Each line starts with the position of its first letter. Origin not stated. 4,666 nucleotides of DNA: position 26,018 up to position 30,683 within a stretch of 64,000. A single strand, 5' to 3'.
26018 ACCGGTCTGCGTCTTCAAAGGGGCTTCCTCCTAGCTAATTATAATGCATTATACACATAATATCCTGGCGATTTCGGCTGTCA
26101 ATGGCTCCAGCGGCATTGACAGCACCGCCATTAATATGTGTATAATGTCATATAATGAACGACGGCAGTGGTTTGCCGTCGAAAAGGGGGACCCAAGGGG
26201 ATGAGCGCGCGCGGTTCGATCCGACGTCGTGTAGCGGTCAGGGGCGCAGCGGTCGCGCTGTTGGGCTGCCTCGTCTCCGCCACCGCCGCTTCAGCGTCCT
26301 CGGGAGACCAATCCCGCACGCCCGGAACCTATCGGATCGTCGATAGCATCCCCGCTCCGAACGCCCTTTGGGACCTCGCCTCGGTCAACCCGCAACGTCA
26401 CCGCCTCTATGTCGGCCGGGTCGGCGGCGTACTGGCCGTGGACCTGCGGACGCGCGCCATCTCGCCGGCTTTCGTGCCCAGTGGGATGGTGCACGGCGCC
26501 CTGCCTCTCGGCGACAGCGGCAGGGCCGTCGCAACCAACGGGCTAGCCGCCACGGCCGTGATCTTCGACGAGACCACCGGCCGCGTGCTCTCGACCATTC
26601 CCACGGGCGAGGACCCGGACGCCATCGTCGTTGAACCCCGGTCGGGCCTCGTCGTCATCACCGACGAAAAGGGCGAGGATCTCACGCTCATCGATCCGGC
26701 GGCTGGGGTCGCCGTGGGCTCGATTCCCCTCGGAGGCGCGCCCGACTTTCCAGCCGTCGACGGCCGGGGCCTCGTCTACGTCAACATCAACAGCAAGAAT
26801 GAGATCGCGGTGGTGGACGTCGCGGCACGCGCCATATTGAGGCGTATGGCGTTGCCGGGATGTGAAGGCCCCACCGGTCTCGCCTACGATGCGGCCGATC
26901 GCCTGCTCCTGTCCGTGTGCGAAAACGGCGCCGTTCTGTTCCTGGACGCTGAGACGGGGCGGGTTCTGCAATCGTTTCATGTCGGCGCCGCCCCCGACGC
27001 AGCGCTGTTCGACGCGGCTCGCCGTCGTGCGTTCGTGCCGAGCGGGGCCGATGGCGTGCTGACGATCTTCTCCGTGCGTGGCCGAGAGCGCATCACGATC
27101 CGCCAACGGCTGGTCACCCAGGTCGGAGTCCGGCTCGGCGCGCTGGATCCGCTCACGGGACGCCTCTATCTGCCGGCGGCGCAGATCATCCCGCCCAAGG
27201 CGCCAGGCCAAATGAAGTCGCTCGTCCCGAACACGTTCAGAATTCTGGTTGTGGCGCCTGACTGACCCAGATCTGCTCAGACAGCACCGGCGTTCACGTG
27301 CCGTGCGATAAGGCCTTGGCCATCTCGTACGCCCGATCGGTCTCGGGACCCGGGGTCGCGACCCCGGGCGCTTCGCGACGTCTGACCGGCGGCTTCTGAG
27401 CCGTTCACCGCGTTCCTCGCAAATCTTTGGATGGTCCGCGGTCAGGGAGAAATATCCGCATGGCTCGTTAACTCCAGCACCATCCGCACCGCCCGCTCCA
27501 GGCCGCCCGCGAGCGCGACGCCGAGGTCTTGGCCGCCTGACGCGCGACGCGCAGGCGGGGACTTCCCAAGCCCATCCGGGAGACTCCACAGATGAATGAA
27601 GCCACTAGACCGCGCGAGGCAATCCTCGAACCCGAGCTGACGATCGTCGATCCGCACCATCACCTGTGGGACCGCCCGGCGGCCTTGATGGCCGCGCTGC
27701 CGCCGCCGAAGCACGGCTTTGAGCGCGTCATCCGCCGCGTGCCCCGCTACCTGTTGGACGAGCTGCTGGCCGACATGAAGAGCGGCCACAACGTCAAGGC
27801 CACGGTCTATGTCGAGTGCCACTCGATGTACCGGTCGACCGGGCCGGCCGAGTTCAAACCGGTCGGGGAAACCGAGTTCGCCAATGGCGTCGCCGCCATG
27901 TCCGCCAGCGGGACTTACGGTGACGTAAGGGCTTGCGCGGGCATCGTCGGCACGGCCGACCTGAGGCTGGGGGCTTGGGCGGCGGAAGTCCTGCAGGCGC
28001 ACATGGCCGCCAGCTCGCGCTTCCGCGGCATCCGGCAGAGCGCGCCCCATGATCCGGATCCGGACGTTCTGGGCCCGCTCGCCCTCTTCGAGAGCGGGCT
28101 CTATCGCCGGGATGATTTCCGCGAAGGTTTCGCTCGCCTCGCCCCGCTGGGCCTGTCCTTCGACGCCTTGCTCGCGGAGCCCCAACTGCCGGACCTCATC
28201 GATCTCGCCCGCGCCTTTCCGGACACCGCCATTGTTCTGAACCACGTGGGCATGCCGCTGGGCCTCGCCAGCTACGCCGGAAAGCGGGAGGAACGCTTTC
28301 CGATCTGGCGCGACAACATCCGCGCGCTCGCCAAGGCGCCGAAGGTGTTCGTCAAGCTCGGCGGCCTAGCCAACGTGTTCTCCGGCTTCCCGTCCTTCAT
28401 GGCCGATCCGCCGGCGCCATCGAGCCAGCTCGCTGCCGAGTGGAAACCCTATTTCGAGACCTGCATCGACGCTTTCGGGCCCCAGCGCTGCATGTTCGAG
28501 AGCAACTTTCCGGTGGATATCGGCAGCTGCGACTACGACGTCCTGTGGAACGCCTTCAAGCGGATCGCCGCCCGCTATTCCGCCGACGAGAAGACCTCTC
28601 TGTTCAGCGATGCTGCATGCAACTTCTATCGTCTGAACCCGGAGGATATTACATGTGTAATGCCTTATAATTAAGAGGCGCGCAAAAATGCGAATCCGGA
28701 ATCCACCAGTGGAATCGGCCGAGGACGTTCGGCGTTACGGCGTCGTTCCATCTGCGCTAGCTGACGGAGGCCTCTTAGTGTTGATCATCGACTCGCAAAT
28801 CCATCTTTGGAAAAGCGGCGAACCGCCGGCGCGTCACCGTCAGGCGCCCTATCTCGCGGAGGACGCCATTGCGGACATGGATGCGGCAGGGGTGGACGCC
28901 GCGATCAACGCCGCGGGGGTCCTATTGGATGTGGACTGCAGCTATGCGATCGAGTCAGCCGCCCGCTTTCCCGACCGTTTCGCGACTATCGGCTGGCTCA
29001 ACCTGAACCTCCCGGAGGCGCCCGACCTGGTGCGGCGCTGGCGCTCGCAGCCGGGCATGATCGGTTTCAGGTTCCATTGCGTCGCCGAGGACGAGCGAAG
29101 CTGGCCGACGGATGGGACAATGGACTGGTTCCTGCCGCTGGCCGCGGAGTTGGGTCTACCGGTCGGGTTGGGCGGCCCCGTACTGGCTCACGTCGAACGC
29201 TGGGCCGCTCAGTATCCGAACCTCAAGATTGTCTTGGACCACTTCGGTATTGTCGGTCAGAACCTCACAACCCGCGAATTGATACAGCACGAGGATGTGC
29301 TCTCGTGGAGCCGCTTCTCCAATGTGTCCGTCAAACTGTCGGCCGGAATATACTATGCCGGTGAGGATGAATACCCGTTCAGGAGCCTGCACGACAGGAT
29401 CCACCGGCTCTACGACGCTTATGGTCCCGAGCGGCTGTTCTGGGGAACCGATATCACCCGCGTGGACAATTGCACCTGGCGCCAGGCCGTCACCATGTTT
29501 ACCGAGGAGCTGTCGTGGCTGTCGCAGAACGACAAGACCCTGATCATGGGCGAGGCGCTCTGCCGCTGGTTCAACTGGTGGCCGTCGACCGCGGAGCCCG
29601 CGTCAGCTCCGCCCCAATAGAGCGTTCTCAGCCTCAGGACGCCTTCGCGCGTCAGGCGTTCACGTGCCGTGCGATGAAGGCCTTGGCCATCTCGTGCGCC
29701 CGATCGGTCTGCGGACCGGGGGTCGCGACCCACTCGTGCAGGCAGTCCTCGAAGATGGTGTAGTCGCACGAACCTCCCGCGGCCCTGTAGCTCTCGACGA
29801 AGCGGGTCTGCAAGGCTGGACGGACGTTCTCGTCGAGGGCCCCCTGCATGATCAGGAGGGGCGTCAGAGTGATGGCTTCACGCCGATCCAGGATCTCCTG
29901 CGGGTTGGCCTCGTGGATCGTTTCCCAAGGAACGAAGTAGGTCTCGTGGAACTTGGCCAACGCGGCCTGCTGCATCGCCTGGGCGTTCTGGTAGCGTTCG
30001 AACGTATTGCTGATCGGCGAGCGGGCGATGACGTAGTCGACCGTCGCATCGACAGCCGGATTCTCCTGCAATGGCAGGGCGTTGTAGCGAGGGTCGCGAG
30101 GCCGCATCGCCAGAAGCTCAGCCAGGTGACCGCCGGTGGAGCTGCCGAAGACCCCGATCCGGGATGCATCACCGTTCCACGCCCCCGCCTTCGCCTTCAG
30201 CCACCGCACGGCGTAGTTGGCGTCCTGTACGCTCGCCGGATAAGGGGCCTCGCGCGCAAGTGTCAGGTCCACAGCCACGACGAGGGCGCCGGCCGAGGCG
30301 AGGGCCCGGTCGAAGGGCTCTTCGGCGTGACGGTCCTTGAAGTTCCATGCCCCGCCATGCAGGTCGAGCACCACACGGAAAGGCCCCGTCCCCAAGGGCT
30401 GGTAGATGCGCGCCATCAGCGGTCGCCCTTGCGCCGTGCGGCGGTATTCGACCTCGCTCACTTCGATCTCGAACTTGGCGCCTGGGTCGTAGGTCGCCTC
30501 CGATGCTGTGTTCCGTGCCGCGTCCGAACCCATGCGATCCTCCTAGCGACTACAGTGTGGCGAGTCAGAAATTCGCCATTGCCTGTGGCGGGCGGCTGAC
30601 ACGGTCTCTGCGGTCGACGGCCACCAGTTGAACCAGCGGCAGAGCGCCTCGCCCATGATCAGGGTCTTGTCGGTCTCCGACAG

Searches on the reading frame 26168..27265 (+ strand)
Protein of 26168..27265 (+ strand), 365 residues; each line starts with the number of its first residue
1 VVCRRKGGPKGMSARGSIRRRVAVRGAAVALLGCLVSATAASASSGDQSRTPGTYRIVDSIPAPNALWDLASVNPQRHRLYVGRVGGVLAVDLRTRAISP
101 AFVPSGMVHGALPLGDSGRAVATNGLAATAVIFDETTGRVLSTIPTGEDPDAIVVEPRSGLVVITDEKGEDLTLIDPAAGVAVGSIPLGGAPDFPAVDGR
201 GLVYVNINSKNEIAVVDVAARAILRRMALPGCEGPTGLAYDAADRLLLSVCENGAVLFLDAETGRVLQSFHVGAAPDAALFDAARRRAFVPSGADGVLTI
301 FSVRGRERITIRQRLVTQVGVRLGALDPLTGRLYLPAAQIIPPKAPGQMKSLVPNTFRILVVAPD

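Call 28: search_protein_families(library=pfam, proteins=[window:26168-27265:+], max_evalue=0.001)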
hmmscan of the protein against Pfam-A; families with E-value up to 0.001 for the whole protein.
window:26168-27265:+ (365 aa): 2 families
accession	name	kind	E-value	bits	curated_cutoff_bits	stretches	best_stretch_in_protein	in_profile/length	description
PF13360.13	PQQ_2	-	1.5e-05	25.2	27.6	0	133-333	8-140/233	Outer membrane protein assembly factor BamB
PF25174.1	Beta-prop_THOC3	-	0.00092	18.7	305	0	152-307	51-204/272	THOC3 beta-propeller domain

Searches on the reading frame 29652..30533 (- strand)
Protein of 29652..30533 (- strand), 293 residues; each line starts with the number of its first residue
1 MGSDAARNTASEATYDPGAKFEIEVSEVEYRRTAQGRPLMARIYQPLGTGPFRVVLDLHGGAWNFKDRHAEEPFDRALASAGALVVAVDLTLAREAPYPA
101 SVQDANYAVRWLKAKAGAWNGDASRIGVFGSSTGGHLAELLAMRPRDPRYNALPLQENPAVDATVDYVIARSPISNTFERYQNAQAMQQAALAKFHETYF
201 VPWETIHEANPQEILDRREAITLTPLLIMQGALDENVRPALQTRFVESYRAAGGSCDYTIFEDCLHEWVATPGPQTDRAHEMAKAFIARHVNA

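Call 7: search_protein_families(library=pfam, proteins=[window:29652-30533:-], max_evalue=0.01)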
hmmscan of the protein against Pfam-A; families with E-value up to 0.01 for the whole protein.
window:29652-30533:- (293 aa): 7 families
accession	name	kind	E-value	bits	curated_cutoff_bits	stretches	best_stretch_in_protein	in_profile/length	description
PF20434.5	BD-FAE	-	1.4e-27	97.1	26.8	1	43-240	3-206/215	BD-FAE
PF07859.19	Abhydrolase_3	-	2.2e-23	83.6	25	1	55-269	1-209/210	alpha/beta hydrolase fold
PF00326.27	Peptidase_S9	-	8e-11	42.3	22.6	1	102-292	45-211/213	Prolyl oligopeptidase family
PF00135.34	COesterase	-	1e-05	25.1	27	1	101-146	160-205/515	Carboxylesterase family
PF07224.18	Chlorophyllase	-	4e-05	23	26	1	17-145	8-137/301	Chlorophyllase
PF12146.15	Hydrolase_4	-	6.4e-05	22.8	27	1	212-268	181-234/239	Serine aminopeptidase, S33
PF02129.25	Peptidase_S15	-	0.0016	18.6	23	0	98-145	73-116/262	X-Pro dipeptidyl-peptidase (S15 family)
